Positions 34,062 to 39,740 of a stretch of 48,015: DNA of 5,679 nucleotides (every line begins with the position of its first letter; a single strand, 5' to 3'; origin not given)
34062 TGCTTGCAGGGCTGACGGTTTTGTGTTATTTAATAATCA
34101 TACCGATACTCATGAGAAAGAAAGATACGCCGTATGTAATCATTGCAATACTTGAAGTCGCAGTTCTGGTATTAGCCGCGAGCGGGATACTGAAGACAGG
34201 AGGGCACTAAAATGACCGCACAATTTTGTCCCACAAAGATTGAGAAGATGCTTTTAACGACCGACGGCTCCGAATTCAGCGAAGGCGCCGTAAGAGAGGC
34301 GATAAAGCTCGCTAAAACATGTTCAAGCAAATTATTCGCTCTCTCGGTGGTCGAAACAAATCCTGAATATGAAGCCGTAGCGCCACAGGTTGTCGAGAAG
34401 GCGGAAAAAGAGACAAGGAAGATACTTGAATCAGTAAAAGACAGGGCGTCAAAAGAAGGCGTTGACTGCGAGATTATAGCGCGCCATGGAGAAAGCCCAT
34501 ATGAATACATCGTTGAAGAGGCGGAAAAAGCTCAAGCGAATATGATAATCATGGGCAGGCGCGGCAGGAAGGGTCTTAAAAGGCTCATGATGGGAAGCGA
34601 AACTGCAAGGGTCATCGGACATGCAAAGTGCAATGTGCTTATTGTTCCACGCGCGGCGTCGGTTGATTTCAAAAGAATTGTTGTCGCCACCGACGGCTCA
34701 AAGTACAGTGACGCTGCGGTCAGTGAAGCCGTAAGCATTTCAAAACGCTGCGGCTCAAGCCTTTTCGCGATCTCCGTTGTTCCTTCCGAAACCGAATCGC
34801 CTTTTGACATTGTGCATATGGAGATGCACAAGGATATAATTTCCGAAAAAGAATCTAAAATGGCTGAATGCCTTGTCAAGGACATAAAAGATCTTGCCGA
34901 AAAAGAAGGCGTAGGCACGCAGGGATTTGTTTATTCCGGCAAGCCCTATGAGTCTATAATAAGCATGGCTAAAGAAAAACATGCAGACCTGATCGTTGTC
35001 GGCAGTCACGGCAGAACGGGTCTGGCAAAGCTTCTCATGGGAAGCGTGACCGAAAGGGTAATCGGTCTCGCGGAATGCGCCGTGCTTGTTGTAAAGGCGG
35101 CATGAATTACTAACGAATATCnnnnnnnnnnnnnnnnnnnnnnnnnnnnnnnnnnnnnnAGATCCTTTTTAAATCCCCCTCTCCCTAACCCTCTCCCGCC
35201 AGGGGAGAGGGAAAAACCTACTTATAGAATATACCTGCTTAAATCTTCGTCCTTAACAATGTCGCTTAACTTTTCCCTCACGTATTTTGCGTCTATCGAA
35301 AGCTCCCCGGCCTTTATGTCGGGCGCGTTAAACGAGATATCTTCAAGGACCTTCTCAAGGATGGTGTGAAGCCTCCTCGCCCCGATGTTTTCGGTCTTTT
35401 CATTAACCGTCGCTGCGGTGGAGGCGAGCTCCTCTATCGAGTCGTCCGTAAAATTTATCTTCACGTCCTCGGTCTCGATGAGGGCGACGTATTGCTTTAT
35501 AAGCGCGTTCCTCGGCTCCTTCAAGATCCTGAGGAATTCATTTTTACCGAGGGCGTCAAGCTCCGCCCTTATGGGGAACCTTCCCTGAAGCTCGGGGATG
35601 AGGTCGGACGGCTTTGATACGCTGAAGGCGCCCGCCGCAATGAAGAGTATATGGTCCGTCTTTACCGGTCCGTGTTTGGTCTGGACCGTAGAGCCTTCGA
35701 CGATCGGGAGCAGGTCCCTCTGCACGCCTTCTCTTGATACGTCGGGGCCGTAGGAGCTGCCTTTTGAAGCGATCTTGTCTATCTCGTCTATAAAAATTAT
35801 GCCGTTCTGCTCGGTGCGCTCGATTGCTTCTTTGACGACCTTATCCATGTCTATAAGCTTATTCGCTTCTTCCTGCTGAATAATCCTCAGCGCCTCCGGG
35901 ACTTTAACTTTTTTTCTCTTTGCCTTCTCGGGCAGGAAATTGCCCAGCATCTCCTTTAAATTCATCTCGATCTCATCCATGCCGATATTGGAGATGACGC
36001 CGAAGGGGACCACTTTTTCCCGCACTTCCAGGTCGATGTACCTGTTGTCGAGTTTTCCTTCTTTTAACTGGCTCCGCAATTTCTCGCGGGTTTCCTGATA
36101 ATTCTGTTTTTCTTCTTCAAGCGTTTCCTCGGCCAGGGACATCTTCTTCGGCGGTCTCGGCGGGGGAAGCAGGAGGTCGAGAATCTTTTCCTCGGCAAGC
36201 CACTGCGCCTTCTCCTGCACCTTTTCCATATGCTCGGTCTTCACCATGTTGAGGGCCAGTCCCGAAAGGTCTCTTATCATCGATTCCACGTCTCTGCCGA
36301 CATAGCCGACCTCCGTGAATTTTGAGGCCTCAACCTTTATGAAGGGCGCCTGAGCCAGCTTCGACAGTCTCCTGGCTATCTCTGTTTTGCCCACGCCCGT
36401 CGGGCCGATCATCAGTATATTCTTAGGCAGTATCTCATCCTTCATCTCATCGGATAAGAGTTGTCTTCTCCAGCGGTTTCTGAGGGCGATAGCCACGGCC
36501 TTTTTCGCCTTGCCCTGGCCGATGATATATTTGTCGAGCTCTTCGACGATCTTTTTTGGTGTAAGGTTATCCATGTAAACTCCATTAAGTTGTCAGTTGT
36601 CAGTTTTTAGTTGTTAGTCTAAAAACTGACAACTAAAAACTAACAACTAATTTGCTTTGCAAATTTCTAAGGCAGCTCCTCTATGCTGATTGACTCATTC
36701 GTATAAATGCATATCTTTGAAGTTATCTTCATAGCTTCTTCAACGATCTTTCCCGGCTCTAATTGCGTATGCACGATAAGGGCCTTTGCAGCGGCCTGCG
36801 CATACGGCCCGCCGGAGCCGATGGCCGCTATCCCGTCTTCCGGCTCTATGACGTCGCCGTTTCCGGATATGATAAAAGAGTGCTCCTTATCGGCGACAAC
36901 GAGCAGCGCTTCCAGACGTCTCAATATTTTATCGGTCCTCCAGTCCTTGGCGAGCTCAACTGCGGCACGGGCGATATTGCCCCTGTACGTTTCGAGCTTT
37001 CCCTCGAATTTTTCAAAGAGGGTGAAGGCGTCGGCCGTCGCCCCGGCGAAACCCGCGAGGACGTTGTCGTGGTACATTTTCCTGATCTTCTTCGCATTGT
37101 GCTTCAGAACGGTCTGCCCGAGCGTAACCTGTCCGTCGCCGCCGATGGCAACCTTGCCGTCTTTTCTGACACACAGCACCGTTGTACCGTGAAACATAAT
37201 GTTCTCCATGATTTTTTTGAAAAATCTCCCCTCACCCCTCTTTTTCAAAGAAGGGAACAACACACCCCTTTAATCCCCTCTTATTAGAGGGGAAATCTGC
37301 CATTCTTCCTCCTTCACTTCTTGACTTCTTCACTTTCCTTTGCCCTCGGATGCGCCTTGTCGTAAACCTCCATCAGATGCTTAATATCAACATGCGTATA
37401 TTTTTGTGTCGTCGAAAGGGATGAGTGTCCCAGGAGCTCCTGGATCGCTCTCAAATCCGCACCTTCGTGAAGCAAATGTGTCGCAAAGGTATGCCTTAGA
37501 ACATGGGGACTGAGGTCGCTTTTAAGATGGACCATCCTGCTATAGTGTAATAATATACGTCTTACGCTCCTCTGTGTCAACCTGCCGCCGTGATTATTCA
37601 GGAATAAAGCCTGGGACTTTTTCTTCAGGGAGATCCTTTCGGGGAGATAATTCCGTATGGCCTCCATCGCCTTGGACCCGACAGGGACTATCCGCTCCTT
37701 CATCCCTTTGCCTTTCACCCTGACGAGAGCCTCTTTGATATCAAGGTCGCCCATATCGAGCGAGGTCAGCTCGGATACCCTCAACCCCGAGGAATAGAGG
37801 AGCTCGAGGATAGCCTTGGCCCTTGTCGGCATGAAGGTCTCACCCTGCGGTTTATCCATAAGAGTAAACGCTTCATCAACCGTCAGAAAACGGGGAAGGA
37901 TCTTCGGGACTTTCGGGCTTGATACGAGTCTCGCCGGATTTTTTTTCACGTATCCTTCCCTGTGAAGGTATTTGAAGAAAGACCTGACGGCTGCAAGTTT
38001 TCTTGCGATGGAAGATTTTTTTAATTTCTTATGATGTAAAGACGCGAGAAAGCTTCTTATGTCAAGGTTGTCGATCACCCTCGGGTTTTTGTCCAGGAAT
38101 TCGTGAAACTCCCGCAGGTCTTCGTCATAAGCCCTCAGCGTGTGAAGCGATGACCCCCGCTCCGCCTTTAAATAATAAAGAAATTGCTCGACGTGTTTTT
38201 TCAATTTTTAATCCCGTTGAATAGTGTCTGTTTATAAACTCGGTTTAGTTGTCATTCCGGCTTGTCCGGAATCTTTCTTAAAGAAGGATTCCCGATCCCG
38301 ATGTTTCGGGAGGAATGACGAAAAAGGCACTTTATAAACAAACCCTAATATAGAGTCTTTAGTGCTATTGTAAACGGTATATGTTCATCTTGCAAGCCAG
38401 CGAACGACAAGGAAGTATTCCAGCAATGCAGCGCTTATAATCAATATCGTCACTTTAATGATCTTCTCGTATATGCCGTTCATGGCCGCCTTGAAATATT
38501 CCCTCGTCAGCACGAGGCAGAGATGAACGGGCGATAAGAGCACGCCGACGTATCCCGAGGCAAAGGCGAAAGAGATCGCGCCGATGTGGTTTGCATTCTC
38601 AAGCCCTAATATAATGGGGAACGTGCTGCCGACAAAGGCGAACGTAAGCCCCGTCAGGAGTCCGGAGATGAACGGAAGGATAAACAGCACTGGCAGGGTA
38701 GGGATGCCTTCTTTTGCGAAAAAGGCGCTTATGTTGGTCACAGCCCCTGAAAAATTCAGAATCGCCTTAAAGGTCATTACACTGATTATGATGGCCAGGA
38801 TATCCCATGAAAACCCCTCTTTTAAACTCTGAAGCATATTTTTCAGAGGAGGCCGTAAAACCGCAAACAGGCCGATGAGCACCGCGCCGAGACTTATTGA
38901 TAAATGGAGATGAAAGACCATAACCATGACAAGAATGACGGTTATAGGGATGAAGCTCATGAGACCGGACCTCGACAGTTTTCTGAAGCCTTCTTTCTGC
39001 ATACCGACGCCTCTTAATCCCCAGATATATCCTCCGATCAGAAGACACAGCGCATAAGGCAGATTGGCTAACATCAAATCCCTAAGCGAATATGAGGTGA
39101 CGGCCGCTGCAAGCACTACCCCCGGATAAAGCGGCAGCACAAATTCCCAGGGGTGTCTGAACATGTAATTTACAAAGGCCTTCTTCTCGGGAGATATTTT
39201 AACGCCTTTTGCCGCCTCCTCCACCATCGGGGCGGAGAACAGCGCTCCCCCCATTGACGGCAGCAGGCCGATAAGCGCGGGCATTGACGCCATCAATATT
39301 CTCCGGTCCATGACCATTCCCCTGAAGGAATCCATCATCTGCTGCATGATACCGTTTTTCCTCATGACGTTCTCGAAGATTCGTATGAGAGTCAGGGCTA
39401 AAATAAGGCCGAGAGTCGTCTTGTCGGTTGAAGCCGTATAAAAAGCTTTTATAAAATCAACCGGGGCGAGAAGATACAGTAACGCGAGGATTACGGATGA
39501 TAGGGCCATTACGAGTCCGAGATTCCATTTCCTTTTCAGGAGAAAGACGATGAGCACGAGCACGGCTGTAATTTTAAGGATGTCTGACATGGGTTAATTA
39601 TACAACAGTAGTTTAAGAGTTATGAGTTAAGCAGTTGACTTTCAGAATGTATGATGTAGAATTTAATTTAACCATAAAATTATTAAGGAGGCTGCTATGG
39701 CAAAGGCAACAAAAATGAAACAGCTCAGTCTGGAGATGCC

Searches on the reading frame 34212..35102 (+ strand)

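Call 41: search_protein_families(library=pfam, proteins=[window:34212-35102:+], max_evalue=0.00001)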
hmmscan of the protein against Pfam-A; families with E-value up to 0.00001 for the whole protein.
window:34212-35102:+ (297 aa): 1 family
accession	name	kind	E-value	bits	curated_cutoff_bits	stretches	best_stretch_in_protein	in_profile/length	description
PF00582.32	Usp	-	9.2e-65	217.9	24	2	153-295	2-141/141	Universal stress protein family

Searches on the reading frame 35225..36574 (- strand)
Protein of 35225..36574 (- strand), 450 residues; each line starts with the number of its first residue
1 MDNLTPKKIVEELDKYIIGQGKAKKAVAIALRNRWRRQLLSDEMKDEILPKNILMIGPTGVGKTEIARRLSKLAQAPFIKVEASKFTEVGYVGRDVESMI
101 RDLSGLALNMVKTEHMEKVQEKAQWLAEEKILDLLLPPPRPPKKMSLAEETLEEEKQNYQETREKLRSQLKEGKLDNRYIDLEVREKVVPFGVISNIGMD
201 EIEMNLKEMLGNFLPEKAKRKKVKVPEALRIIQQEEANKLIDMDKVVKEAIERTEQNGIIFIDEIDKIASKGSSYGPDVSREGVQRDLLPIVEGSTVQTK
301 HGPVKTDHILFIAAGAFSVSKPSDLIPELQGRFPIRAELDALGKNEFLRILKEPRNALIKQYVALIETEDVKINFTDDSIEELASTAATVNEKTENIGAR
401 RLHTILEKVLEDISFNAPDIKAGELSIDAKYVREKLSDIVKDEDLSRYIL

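Call 41: search_protein_families(library=pfam, proteins=[window:35225-36574:-], max_evalue=0.00001)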
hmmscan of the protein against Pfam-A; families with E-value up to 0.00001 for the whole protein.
window:35225-36574:- (450 aa): 3 families
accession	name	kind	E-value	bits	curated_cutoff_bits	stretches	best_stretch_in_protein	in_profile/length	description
PF07724.20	AAA_2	-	4.9e-35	121.5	27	1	196-336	13-166/166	AAA domain (Cdc48 subfamily)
PF00004.35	AAA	-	1e-17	65.2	21.2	2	239-339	38-129/131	ATPase family associated with various cellular activities (AAA)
PF07728.20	AAA_5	-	5.4e-07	30.1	22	0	52-88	1-38/139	AAA domain (dynein-related subfamily)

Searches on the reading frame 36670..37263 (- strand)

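Call 41: search_protein_families(library=pfam, proteins=[window:36670-37263:-], max_evalue=0.00001)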
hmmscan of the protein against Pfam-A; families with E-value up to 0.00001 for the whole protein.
window:36670-37263:- (198 aa): 1 family
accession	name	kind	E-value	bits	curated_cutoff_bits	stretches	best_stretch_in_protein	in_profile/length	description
PF00227.31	Proteasome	-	2.8e-27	96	22.4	1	23-195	1-187/189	Proteasome subunit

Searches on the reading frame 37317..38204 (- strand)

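Call 41: search_protein_families(library=pfam, proteins=[window:37317-38204:-], max_evalue=0.00001)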
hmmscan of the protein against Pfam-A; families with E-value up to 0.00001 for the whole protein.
window:37317-38204:- (296 aa): 3 families
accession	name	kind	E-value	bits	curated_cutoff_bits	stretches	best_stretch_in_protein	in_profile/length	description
PF00589.27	Phage_integrase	-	7.9e-48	162.9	27.1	1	106-274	2-170/172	Phage integrase family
PF02899.23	Phage_int_SAM_1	-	7e-22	77.9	22.3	1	5-84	1-83/83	Phage integrase, N-terminal SAM-like domain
PF13495.12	Phage_int_SAM_4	-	7.4e-11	42.8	27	1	6-81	3-79/85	Phage integrase, N-terminal SAM-like domain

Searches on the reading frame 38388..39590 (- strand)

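Call 41: search_protein_families(library=pfam, proteins=[window:38388-39590:-], max_evalue=0.00001)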
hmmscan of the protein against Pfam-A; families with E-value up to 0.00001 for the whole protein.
window:38388-39590:- (401 aa): 1 family
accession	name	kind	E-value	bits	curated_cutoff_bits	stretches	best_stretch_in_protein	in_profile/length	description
PF04165.18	DUF401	-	9e-53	180.4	24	1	12-389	11-387/393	Protein of unknown function (DUF401)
